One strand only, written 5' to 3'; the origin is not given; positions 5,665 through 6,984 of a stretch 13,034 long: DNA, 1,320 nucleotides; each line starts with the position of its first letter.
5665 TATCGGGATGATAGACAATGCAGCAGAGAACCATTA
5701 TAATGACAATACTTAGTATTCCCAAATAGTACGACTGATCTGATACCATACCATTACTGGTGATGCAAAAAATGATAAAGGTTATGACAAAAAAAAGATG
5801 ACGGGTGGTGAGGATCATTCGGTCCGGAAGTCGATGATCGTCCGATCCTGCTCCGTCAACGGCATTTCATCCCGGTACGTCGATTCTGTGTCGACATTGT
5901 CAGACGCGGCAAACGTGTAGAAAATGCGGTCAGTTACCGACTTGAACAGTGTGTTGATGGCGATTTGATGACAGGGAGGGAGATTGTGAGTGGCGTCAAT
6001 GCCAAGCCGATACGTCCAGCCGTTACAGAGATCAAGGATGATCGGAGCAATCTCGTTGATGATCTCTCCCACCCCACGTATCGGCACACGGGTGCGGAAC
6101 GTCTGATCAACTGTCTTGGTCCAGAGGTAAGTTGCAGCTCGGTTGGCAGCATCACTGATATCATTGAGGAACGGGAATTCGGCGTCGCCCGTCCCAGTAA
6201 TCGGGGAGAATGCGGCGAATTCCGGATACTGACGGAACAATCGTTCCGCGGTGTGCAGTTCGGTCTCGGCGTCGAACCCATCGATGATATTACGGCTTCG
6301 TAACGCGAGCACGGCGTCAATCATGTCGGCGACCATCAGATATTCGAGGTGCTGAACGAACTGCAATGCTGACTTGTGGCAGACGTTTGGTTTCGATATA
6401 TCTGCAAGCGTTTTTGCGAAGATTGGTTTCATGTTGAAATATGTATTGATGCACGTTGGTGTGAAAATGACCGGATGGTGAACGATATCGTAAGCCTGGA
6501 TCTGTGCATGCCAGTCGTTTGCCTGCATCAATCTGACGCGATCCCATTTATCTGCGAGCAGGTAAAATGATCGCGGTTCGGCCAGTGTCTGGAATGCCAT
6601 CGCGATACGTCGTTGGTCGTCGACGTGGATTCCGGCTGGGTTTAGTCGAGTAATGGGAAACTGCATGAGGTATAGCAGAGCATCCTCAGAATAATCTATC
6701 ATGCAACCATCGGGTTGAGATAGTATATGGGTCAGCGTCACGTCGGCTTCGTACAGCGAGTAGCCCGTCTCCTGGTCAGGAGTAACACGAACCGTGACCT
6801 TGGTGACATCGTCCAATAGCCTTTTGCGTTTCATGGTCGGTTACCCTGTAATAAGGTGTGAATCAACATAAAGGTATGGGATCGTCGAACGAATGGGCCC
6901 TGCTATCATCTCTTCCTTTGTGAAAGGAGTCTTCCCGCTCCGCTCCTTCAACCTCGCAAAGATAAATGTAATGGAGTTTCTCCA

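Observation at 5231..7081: Low-GC two-gene cassette (339-aa unknown plus 159-aa two-TM protein) bracketed by ~125-bp direct repeats, sandwiched between RtcB and a flotillin operon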

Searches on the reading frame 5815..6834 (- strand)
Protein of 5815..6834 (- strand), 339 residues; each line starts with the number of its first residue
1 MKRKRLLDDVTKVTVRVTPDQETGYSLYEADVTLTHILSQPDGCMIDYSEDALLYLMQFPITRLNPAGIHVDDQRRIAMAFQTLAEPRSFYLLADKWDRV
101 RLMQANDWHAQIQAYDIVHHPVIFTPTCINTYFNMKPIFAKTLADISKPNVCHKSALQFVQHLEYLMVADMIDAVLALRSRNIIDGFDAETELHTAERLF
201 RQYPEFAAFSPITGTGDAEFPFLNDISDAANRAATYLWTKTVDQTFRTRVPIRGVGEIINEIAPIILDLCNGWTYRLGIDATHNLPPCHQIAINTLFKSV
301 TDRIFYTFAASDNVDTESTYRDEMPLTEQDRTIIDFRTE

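Call 6: search_protein_families(library=pfam, proteins=[window:5815-6834:-], max_evalue=0.01)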
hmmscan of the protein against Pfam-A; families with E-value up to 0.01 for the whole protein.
window:5815-6834:- (339 aa): 1 family
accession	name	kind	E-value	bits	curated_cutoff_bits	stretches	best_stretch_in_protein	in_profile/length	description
PF24389.1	ORC-CDC6-like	-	3.6e-07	29.7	27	1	132-336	77-281/571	ORC-CDC6-like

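Call 9: search_protein_families(library=phrogs, proteins=[window:5815-6834:-], max_evalue=0.1)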
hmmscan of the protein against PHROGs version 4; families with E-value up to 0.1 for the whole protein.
window:5815-6834:- (339 aa): 0 families

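Call 10: search_protein_families(library=padloc, proteins=[window:5815-6834:-], max_evalue=0.1)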
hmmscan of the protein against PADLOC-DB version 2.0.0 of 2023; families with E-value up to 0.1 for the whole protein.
window:5815-6834:- (339 aa): 1 family
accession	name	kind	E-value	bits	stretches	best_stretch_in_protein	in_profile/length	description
PDLC02259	AbiEi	-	0.023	12.1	1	250-336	55-135/191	AbiEi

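Call 11: search_protein_families(library=ncbifam, proteins=[window:5815-6834:-], max_evalue=0.1)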
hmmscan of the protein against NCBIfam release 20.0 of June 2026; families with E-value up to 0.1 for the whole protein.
window:5815-6834:- (339 aa): 0 families

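Call 12: find_homologous_proteins(query=window:5815-6834:-, max_evalue=0.001)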
Query window:5815-6834:- (339 aa): 2 proteins with E <= 0.001 among 988 candidates.
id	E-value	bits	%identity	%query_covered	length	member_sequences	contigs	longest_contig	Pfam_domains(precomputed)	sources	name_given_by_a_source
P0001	6.9e-227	771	99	100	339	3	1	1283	PF24389.2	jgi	-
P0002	2.9e-137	476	71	87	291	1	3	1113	PF24389.2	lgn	-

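Call 24: search_protein_representatives(alignment_id=A1)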
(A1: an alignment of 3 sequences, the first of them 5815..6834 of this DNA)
Query: 3 sequences, 339 profile positions. Proteins with E-value up to 0.001 (for the whole library): 11; up to 1e-10: 3; up to 1e-30: 1. The best 11 are listed.
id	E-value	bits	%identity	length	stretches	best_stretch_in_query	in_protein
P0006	8.7e-93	327.9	-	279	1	76-338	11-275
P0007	1.3e-29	120.2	-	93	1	45-125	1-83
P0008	1.2e-13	67.7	-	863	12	49-98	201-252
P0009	7.9e-08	48.6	-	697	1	81-336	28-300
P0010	1.3e-06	44.6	-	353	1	85-337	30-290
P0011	1.8e-06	44.2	-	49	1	45-88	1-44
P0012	5.4e-06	42.6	-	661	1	81-336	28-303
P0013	2.4e-05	40.5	-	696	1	132-337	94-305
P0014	3.5e-05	39.9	-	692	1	98-332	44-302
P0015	3.9e-04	36.5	-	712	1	156-338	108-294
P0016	6.4e-04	35.7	-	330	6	66-87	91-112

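Call 25: search_protein_families(library=pfam, proteins=[P0006, P0008, P0009, P0010, P0012, P0013, P0014, P0015, P0016], max_evalue=0.01)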
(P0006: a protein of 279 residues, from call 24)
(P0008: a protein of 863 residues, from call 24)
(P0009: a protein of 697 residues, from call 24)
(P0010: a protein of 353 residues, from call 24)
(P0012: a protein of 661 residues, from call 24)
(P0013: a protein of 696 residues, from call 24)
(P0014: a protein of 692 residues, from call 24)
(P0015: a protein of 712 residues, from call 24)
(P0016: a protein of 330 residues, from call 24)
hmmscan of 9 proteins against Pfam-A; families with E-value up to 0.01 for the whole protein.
P0006 (279 aa): 2 families
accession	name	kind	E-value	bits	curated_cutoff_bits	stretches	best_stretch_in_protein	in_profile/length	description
PF24389.1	ORC-CDC6-like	-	2.8e-07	30.1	27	1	61-273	65-281/571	ORC-CDC6-like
PF16837.10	SF3A3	-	0.004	17.7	27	1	70-107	8-39/49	Pre-mRNA-splicing factor SF3A3, of SF3a complex, Prp9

P0008 (863 aa): 2 families
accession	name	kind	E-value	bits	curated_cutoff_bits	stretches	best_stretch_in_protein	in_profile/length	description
PF13530.11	SCP2_2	-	6.9e-14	52.7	23.2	0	39-75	23-54/105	Sterol carrier protein domain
PF11704.13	Folliculin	-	1.3e-11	45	23.3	0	489-527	58-96/166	Vesicle coat protein involved in Golgi to plasma membrane transport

P0009 (697 aa): 5 families
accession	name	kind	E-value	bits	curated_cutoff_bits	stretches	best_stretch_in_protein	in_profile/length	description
PF24389.1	ORC-CDC6-like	-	9.5e-58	196.7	27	1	7-635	1-564/571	ORC-CDC6-like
PF00005.33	ABC_tran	-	0.00012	23.1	25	1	30-76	7-53/137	ABC transporter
PF13401.12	AAA_22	-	0.00093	20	27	0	33-103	4-55/130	AAA domain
PF25199.1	nSTAND_NTPase5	-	0.0037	17.5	34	0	32-58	39-65/145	Novel STAND NTPase 5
PF11691.13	DUF3288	-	0.0075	16.7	25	0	287-362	3-77/89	Protein of unknown function (DUF3288)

P0010 (353 aa): 2 families
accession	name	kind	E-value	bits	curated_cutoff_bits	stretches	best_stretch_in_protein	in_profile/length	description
PF24389.1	ORC-CDC6-like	-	7.1e-38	131.1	27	1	5-323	1-317/571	ORC-CDC6-like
PF13191.12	AAA_16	-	3.4e-05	24.8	32.6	1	31-259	23-167/167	AAA ATPase domain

P0012 (661 aa): 1 family
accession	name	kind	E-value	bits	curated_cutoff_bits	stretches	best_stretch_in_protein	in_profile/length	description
PF24389.1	ORC-CDC6-like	-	5.1e-58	197.6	27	1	7-611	1-565/571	ORC-CDC6-like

P0013 (696 aa): 4 families
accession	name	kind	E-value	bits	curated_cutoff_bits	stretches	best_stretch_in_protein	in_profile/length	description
PF24389.1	ORC-CDC6-like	-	4.2e-53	181.4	27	1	8-648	1-567/571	ORC-CDC6-like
PF20720.3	nSTAND3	-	0.00086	19.5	27.2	1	31-80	12-61/155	Novel STAND NTPase 3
PF00005.33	ABC_tran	-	0.0039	18.2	25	1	32-91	7-67/137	ABC transporter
PF13521.12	AAA_28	-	0.0059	17.3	27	0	39-57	2-20/164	AAA domain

P0014 (692 aa): 3 families
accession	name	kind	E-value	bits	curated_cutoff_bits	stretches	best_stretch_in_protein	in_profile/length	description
PF24389.1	ORC-CDC6-like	-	4.4e-62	211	27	1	6-647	2-570/571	ORC-CDC6-like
PF11691.13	DUF3288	-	0.00052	20.4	25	1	293-351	3-60/89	Protein of unknown function (DUF3288)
PF13191.12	AAA_16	-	0.0072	17.3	32.6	0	31-52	23-44/167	AAA ATPase domain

P0015 (712 aa): 2 families
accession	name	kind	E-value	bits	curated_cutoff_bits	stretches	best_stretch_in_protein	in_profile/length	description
PF24389.1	ORC-CDC6-like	-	3.5e-62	211.4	27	1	16-667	16-571/571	ORC-CDC6-like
PF13191.12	AAA_16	-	2e-06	28.9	32.6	0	171-261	72-166/167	AAA ATPase domain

P0016 (330 aa): 4 families
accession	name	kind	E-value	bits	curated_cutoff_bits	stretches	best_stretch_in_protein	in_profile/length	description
PF09639.16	YjcQ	-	3.9e-06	27.4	23.3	0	40-61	60-81/95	YjcQ protein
PF24751.1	DUF7696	-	6.9e-06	26.5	27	0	46-60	34-48/55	Family of unknown function (DUF7696)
PF11691.13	DUF3288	-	2.1e-05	24.9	25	0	15-33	1-19/89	Protein of unknown function (DUF3288)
PF10403.14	BHD_1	-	0.0034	17.7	27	0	16-27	12-23/55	Rad4 beta-hairpin domain 1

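Call 31: find_related_loci(query=A1, collection=genome_contigs, flank=10000)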
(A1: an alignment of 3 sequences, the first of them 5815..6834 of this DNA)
Query A1 (339 aa) in genome_contigs; peptide patterns used: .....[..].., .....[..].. (x = any residue, [..] = any of these).
49 stretches matched a pattern, but none encodes a relative of the query by tblastn (E <= 1e-3).

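Call 32: find_related_loci(query=A1, collection=viral_contigs, flank=10000)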
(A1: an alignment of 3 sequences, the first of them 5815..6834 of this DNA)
Query A1 (339 aa) in viral_contigs; peptide patterns used: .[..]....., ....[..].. (x = any residue, [..] = any of these).
25 stretches matched a pattern, but none encodes a relative of the query by tblastn (E <= 1e-3).

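Call 38: find_homologous_proteins(query=A5, max_evalue=0.001)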
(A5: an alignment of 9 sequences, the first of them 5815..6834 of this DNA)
Query A5 (9 sequences) (339 aa, profile of the alignment): 4 proteins with E <= 0.001 among 6930 candidates.
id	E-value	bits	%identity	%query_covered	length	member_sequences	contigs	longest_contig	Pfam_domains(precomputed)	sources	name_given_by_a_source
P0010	8.8e-119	415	22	75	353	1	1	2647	PF24389.2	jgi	-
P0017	1.4e-101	358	24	75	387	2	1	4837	PF24389.2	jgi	-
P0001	3.4e-101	357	99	100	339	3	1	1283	PF24389.2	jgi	-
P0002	5.5e-98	346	71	87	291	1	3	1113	PF24389.2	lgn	-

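Call 41: find_encoding_contigs(protein=P0017, flank=6000, max_places=4)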
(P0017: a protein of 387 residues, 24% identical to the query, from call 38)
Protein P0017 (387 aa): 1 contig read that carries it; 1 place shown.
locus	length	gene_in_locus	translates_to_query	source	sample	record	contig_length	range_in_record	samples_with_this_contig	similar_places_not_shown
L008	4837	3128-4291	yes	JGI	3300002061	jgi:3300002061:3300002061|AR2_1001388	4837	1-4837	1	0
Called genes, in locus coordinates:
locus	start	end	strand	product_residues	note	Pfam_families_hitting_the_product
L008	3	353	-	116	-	?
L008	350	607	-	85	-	-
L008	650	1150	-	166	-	-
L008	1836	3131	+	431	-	PF00149:Metallophos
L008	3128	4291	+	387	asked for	PF24389:ORC-CDC6-like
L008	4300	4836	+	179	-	?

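Call 42: find_encoding_contigs(protein=P0010, flank=6000, max_places=4)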
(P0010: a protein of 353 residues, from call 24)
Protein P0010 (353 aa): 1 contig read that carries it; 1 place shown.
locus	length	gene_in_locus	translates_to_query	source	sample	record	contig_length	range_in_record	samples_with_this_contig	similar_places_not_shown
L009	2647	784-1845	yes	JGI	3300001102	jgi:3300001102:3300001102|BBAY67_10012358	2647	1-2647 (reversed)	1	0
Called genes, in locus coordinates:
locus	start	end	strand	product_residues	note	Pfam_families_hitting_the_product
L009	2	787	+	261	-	?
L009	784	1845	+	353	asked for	PF24389:ORC-CDC6-like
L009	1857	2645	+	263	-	?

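Call 43: find_encoding_contigs(protein=P0002, flank=6000, max_places=4)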
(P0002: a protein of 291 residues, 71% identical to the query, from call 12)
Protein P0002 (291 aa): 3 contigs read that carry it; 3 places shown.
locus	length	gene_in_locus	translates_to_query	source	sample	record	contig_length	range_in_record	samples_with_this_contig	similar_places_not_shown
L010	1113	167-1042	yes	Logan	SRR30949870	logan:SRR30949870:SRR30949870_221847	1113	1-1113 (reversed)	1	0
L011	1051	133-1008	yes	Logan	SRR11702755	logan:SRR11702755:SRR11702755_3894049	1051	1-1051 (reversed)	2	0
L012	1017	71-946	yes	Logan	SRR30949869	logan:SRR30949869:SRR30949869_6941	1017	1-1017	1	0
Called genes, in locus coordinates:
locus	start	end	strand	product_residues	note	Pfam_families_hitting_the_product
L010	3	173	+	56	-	?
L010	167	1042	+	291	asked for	PF24389:ORC-CDC6-like (weak)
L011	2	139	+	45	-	?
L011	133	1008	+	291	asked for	PF24389:ORC-CDC6-like (weak)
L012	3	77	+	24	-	?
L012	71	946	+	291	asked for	PF24389:ORC-CDC6-like (weak)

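Call 48: predict_structure(alignment_id=A5)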
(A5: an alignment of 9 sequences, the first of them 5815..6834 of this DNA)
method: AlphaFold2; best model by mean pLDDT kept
length: 339 residues; sequences in the alignment: 9
mean_pLDDT: 73.2   pTM: 0.74
mean pLDDT of the five models: 73.2, 63.7, 61.1, 59.3, 58.1
residues with pLDDT >= 90: 105; 70-90: 115; 50-70: 42; < 50: 77
segments of 3 or more residues with pLDDT < 50: 1-73, 121-124
pLDDT, mean of each block of 10 residues (from residue 1): 28 32 35 31 37 44 39 59 85 87 83 65 65 76 65 89 95 92 82 93 89 65 93 93 81 90 93 92 89 90 92 82 75 81
secondary structure, 60 per line:
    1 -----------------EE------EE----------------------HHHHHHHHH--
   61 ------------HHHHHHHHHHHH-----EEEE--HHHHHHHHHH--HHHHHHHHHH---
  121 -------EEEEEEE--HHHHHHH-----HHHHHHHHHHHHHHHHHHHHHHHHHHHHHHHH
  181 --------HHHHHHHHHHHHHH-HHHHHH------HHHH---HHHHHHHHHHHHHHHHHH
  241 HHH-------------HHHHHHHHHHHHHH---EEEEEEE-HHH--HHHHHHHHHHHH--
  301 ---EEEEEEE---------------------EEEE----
elements in order: H50-58 H73-84 E90-93 H96-105 H108-117 E128-134 H137-143 H149-180 H189-202 H204-209 H216-219 H223-243 H257-270 E274-280 H287-298 E304-310 E332-335

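Call 54: fold_search(model_id=the predicted structure, library=pdb)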
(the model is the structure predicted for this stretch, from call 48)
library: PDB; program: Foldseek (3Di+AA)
matches with E <= 10: 749; with E <= 0.001: 0
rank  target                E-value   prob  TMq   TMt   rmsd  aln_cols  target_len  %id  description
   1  8hrb_A                1.1e-02  0.92  0.29  0.14  10.9       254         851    7  Structure of tetradecameric RdrA ring in RNA-loading state (released 2023-02-01)
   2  8hr8_F                1.7e-02  0.95  0.35  0.17  11.7       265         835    9  Structure of heptameric RdrA ring (released 2023-02-01)
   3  8hrb_D                1.7e-02  0.87  0.27  0.12  17.2       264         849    7  Structure of tetradecameric RdrA ring in RNA-loading state (released 2023-02-01)
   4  8hrb_C                1.9e-02  0.72  0.23  0.11  17.8       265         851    8  Structure of tetradecameric RdrA ring in RNA-loading state (released 2023-02-01)
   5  8hra_C                2.8e-02  0.69  0.27  0.14  13.1       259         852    9  Structure of heptameric RdrA ring in RNA-loading state (released 2023-02-01)
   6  8hr7_A                3.0e-02  0.84  0.30  0.15  10.8       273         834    8  Structure of RdrA-RdrB complex (released 2023-02-01)
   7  8hr8_H                3.5e-02  0.72  0.27  0.13  17.5       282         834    7  Structure of heptameric RdrA ring (released 2023-02-01)
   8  8hr8_A                3.9e-02  0.82  0.30  0.14   9.7       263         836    9  Structure of heptameric RdrA ring (released 2023-02-01)
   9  8hr8_C                4.8e-02  0.63  0.27  0.13  17.5       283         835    7  Structure of heptameric RdrA ring (released 2023-02-01)
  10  5z68_D                5.3e-02  0.16  0.15  0.14  16.1       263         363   12  Structure of the recombination mediator protein RecF-ATP in RecFOR pathway (released 2018-04-18)
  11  1e9s_M                5.3e-02  0.16  0.17  0.14  17.8       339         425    9  Bacterial conjugative coupling protein TrwBdeltaN70. Unbound monoclinic form. (released 2001-02-06)
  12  2v1u_A                6.3e-02  0.77  0.25  0.23  11.9       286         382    8  STRUCTURE OF THE AEROPYRUM PERNIX ORC1 PROTEIN IN COMPLEX WITH DNA (released 2007-09-18)
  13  8hra_E                6.6e-02  0.63  0.28  0.14  11.0       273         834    8  Structure of heptameric RdrA ring in RNA-loading state (released 2023-02-01)
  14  8hr8_G                6.6e-02  0.54  0.26  0.13  17.0       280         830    9  Structure of heptameric RdrA ring (released 2023-02-01)
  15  8hra_D                7.4e-02  0.57  0.27  0.13  11.4       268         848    8  Structure of heptameric RdrA ring in RNA-loading state (released 2023-02-01)
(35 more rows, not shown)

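Call 61: search_solved_structures(query=A5, max_evalue=10, show_alignments=2)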
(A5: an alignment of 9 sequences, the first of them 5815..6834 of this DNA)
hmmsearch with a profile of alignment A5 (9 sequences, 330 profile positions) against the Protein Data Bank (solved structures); distinct sequences matched with E-value up to 10: 3.
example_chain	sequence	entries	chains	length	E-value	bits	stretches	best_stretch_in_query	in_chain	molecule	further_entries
3jaj_S4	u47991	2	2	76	0.016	17.7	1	24-73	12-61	SRP14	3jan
5cwm_A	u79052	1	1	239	0.12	14.8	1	147-235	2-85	Designed helical repeat protein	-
6e9v_Q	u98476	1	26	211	1.7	11.1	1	148-237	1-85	DHF79 filament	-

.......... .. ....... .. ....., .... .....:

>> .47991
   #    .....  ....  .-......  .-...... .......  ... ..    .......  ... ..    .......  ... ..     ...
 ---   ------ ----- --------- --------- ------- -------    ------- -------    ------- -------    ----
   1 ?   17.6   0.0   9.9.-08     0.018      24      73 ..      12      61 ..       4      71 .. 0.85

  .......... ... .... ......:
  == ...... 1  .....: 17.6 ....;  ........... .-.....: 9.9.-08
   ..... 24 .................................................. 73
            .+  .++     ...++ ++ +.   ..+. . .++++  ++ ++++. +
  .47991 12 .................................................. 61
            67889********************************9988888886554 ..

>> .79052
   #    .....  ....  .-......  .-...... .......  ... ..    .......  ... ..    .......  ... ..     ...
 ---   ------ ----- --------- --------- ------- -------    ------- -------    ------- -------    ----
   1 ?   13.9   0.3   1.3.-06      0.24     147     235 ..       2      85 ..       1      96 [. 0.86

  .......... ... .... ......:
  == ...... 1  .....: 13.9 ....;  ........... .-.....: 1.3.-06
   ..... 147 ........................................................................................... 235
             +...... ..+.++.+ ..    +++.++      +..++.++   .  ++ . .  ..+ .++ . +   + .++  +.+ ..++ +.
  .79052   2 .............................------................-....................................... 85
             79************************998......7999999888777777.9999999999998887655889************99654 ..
